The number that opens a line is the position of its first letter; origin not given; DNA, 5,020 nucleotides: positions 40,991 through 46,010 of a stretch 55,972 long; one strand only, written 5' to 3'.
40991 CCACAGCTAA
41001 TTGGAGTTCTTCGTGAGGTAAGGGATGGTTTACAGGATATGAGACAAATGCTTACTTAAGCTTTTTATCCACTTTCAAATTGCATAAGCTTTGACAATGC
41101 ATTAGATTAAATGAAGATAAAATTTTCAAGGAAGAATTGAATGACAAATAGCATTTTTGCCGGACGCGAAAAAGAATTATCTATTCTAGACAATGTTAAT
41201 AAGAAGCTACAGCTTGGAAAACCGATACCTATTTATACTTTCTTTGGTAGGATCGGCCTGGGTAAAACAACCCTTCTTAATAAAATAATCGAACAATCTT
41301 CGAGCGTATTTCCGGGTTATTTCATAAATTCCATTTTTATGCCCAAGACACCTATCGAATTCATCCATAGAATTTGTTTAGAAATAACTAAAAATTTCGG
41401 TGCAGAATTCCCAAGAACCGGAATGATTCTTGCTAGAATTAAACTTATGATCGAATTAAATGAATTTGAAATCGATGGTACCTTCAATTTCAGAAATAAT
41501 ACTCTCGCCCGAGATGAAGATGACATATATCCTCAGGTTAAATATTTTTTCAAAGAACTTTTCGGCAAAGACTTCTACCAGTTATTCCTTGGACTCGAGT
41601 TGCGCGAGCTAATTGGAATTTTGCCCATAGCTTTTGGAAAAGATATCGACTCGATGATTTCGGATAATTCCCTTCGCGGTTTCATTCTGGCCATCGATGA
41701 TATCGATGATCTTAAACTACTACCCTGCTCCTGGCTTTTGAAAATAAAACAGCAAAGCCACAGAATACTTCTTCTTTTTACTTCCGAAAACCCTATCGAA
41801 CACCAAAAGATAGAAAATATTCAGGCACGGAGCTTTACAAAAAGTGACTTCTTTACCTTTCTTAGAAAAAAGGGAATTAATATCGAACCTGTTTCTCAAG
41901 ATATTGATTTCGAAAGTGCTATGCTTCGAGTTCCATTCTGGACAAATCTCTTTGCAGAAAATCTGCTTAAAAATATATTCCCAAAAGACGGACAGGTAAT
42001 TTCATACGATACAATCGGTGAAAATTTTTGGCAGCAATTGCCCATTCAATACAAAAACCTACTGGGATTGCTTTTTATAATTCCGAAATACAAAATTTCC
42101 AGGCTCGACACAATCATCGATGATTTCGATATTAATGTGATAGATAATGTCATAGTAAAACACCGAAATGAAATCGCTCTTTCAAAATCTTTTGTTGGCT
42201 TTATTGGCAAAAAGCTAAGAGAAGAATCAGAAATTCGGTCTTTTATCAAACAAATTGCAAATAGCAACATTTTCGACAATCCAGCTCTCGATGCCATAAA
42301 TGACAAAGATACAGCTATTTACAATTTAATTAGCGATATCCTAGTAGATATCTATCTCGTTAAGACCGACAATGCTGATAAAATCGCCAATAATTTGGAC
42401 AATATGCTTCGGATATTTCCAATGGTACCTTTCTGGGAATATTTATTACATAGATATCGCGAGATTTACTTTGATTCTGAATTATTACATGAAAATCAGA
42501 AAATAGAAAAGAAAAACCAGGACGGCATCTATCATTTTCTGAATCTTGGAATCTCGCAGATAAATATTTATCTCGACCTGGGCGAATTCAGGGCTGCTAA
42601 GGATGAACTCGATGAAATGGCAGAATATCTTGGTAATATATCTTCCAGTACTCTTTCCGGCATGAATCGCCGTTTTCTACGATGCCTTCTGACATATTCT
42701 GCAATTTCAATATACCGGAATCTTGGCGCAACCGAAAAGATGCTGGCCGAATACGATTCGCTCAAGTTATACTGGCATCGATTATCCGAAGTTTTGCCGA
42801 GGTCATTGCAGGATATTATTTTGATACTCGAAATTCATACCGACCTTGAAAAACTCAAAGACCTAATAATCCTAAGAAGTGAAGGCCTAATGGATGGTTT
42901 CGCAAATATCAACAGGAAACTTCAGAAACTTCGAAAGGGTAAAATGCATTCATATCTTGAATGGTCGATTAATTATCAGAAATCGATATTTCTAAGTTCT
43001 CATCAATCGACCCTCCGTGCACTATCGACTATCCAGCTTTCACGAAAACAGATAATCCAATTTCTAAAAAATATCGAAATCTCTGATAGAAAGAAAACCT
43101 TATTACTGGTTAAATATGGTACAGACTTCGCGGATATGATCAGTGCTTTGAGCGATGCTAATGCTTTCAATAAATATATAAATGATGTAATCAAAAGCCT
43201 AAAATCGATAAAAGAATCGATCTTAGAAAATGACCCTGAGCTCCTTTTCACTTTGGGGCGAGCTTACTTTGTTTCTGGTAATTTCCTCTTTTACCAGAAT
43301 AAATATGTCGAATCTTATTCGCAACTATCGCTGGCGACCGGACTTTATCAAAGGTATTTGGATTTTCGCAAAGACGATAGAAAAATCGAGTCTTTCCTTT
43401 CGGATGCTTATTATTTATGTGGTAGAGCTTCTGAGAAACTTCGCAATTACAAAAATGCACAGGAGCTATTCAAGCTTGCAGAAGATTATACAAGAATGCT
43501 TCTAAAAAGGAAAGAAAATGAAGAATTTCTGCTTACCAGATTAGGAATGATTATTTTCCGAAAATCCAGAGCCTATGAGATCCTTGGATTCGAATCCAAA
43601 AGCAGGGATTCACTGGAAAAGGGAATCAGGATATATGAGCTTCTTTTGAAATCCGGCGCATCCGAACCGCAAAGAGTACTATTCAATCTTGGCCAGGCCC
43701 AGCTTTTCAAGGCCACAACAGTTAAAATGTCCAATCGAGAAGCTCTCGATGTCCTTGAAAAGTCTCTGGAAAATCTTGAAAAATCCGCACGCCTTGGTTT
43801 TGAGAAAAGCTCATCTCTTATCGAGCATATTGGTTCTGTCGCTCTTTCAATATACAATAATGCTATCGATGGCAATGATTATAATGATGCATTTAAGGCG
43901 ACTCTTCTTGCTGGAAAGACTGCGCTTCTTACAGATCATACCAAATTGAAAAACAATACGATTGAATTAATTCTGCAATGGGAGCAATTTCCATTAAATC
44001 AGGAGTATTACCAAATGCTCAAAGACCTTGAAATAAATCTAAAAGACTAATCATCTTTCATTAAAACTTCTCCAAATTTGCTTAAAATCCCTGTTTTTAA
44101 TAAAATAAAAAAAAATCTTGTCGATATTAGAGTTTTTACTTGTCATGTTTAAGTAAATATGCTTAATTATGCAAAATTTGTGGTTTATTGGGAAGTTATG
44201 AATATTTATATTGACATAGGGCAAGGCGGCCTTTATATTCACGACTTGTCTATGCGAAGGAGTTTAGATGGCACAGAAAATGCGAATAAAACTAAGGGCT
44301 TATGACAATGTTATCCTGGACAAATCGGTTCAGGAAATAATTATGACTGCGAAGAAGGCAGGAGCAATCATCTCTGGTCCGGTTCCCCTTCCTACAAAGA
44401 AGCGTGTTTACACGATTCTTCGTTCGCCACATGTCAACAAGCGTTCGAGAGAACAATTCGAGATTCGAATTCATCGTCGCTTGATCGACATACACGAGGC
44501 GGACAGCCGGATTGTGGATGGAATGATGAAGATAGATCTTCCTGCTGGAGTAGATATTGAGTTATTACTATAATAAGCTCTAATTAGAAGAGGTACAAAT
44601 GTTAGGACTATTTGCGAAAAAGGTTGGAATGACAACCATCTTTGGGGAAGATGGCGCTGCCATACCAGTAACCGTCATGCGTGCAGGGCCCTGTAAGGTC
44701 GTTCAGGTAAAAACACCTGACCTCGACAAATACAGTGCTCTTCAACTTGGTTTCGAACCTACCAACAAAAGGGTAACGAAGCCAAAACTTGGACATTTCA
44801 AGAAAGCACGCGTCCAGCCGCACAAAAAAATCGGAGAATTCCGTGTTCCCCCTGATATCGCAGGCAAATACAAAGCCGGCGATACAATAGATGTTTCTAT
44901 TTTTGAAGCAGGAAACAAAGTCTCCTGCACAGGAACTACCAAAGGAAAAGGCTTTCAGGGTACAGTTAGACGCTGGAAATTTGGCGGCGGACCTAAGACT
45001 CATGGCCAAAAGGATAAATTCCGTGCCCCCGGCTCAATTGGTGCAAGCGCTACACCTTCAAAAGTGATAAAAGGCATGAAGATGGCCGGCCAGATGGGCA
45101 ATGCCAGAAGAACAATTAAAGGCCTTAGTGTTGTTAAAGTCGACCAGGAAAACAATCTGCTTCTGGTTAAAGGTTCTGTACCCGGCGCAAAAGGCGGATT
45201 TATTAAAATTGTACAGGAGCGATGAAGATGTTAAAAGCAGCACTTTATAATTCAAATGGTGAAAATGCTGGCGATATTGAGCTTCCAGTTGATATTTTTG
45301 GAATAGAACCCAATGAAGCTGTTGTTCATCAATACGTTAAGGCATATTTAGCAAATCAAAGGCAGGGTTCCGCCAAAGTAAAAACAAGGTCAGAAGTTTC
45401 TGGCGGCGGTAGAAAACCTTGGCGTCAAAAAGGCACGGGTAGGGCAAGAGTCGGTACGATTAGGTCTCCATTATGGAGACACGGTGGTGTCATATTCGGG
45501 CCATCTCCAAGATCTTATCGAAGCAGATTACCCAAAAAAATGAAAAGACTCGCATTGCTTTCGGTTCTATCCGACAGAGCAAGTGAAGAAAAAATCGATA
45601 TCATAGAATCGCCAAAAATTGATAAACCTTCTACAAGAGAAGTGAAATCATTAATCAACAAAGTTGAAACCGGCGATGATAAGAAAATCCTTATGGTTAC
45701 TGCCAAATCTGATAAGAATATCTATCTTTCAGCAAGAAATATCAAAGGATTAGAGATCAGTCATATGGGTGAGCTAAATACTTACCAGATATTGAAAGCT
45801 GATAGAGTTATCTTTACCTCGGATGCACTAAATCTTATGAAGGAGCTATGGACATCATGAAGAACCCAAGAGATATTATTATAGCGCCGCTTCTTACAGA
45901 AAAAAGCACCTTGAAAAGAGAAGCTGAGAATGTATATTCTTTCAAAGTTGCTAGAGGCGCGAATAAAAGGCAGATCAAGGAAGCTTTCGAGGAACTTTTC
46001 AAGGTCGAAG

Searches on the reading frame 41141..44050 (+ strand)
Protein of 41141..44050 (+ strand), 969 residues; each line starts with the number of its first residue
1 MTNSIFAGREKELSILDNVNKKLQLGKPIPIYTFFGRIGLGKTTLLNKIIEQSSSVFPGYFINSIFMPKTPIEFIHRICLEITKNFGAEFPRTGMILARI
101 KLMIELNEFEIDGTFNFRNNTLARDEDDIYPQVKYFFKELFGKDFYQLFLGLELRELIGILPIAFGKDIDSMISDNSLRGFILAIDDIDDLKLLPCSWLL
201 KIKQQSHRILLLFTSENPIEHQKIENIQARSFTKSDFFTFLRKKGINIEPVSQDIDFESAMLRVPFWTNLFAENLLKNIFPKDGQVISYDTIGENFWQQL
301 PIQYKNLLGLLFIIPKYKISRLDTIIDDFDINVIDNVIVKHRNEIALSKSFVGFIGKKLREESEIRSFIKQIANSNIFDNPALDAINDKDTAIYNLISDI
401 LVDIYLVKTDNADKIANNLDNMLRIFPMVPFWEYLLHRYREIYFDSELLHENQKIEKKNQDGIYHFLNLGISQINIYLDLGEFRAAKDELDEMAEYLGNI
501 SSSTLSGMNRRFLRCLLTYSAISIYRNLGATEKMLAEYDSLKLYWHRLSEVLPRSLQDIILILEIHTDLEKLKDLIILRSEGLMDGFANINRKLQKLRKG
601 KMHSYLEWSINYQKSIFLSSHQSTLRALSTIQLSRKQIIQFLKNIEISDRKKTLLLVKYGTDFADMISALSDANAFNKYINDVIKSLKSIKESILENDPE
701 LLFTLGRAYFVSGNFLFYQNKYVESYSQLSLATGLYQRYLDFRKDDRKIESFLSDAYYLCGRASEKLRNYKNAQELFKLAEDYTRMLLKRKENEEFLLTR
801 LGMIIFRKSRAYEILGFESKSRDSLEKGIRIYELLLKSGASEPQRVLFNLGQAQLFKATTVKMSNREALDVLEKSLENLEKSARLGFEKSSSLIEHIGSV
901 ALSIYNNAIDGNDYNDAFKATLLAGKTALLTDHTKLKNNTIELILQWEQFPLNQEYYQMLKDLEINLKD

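Call 27: search_protein_families(library=pfam, proteins=[window:41141-44050:+], max_evalue=0.001)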
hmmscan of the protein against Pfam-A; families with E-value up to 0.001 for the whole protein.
window:41141-44050:+ (969 aa): 1 family
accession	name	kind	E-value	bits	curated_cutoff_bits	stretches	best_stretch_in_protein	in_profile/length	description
PF01637.24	ATPase_2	-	0.00036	20.8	33.2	0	6-54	1-45/225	ATPase domain predominantly from Archaea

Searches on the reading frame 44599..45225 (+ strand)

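Call 27: search_protein_families(library=pfam, proteins=[window:44599-45225:+], max_evalue=0.001)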
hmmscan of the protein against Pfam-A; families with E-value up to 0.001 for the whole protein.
window:44599-45225:+ (208 aa): 1 family
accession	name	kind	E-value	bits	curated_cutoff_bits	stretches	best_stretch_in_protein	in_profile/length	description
PF00297.29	Ribosomal_L3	-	6.4e-17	62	22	1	100-184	210-291/369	Ribosomal protein L3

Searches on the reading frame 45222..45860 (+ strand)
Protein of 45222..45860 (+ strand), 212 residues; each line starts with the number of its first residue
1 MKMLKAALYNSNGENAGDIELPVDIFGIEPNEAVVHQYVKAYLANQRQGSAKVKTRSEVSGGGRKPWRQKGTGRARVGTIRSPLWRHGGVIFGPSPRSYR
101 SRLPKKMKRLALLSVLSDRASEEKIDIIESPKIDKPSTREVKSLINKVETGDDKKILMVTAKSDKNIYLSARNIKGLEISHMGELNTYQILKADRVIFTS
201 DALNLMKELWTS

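Call 27: search_protein_families(library=pfam, proteins=[window:45222-45860:+], max_evalue=0.001)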
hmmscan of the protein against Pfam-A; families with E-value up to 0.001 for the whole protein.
window:45222-45860:+ (212 aa): 1 family
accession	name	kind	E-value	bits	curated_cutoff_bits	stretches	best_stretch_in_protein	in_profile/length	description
PF00573.27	Ribosomal_L4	-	4.6e-69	232.3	25.8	1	19-208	1-189/190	Ribosomal protein L4/L1 family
